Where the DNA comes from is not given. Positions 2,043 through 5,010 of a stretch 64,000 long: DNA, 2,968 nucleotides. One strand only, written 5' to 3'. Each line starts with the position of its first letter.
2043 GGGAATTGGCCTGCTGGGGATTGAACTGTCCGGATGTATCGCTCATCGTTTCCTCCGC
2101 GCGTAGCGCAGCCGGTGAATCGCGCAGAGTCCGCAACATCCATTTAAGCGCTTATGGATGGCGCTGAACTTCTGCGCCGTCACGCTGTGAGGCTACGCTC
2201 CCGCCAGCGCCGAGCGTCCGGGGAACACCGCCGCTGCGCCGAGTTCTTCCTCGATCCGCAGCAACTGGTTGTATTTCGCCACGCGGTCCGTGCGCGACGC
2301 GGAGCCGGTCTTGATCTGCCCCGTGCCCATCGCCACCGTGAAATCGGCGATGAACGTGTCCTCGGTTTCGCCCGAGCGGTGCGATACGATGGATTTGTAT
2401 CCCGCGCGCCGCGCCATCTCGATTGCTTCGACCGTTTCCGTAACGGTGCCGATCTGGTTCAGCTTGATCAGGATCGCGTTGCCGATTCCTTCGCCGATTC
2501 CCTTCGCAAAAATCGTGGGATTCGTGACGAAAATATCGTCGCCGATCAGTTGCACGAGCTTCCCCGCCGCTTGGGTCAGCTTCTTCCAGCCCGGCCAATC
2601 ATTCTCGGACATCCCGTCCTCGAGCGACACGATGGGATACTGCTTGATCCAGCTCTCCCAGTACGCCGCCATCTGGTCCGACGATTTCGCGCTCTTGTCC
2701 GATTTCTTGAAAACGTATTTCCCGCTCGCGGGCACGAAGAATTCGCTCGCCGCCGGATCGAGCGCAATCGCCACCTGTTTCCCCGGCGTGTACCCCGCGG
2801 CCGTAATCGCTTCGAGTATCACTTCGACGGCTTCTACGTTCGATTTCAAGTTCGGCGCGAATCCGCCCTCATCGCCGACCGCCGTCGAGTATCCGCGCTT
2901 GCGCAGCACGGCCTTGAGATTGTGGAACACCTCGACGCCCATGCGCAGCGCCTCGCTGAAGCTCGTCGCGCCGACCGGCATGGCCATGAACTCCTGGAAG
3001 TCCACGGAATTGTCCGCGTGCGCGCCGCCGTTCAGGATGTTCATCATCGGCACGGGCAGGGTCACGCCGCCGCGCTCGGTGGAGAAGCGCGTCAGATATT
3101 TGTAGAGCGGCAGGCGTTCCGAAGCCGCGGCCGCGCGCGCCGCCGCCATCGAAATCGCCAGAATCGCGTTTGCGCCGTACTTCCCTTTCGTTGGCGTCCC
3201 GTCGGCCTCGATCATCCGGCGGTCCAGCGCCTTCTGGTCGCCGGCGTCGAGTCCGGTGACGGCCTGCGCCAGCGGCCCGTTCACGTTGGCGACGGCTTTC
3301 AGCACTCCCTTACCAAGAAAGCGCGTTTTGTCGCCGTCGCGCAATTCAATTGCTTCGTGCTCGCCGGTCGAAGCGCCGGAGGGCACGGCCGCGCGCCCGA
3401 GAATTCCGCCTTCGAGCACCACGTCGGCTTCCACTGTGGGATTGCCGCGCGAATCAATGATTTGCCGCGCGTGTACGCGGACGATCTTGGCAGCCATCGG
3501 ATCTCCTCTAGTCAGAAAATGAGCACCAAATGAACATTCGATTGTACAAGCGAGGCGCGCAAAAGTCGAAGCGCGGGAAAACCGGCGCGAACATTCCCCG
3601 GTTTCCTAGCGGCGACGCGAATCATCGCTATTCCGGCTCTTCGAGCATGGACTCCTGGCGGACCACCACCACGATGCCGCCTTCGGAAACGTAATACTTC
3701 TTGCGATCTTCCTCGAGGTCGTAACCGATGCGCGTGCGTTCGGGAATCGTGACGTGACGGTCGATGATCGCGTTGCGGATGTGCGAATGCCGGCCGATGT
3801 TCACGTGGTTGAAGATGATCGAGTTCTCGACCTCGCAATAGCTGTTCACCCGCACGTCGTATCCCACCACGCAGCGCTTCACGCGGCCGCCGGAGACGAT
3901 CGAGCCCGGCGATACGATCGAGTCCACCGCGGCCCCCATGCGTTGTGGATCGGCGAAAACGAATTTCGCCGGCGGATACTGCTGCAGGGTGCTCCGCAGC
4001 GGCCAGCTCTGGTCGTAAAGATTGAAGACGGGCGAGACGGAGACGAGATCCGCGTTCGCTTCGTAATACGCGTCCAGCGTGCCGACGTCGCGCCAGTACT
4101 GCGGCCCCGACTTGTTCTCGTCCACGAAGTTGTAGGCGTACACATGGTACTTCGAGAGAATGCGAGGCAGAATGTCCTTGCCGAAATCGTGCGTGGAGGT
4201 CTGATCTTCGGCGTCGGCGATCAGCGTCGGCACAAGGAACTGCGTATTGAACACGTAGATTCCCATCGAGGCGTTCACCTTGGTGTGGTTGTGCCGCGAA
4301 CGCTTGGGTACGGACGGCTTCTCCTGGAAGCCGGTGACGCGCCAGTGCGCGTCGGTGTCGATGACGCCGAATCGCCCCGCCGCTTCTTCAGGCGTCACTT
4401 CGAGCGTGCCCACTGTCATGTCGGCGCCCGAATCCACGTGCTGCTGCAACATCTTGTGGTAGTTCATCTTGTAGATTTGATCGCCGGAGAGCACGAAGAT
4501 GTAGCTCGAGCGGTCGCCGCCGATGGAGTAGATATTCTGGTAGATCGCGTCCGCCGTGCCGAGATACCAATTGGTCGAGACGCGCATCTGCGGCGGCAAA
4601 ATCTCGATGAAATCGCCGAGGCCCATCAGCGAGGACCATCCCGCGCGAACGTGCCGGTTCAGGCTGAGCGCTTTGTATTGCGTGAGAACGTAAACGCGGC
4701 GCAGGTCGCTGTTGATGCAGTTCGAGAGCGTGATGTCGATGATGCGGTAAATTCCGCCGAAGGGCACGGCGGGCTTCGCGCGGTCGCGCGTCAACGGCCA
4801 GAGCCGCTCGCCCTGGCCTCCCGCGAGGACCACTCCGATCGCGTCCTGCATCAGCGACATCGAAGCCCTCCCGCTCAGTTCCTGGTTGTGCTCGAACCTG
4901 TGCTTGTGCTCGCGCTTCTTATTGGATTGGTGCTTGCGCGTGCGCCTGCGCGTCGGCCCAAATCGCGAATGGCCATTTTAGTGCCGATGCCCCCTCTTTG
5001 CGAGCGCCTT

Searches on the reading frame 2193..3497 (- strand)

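Call 80: search_protein_families(library=pfam, proteins=[window:2193-3497:-], max_evalue=0.0001)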
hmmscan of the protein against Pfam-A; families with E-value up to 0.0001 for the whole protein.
window:2193-3497:- (434 aa): 2 families
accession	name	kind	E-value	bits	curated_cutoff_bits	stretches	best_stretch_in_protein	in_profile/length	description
PF00113.28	Enolase_C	-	1.9e-126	421.7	21.5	1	146-430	3-292/296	Enolase, C-terminal TIM barrel domain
PF03952.21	Enolase_N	-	2.1e-57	193.4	35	1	5-135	1-131/131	Enolase, N-terminal domain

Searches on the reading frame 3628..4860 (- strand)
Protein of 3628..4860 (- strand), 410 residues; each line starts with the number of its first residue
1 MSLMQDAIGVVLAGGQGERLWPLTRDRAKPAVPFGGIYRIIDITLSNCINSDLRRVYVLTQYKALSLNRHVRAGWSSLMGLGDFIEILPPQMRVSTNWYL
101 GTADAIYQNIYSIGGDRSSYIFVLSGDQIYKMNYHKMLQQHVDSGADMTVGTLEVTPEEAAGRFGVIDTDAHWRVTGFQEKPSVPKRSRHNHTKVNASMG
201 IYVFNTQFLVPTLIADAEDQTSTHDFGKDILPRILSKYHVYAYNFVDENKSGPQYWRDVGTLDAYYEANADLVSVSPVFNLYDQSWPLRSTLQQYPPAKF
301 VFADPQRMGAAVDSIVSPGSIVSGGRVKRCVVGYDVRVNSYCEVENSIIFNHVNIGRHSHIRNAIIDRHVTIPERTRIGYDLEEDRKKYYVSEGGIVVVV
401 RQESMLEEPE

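Call 80: search_protein_families(library=pfam, proteins=[window:3628-4860:-], max_evalue=0.0001)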
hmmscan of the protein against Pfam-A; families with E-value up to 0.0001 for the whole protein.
window:3628-4860:- (410 aa): 5 families
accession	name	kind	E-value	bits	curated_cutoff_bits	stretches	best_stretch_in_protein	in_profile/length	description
PF00483.29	NTP_transferase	-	2e-62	211.4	21.2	1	9-272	2-242/245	Nucleotidyl transferase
PF24894.1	Hexapep_GlmU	-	3.7e-40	136.7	23.3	1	296-399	1-104/104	GlmU-like, C-terminal hexapeptide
PF25247.1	LbH_GLGC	-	5.6e-12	46.2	27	1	352-403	73-128/135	GLGC left-handed parallel beta-helix domain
PF25084.1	LbH_EIF2B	-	3.9e-09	36.9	54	1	319-378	28-87/105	EIF2B subunit epsilon LbH domain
PF12804.13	NTP_transf_3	-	3.2e-05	24.6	27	1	9-150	1-120/160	MobA-like NTP transferase domain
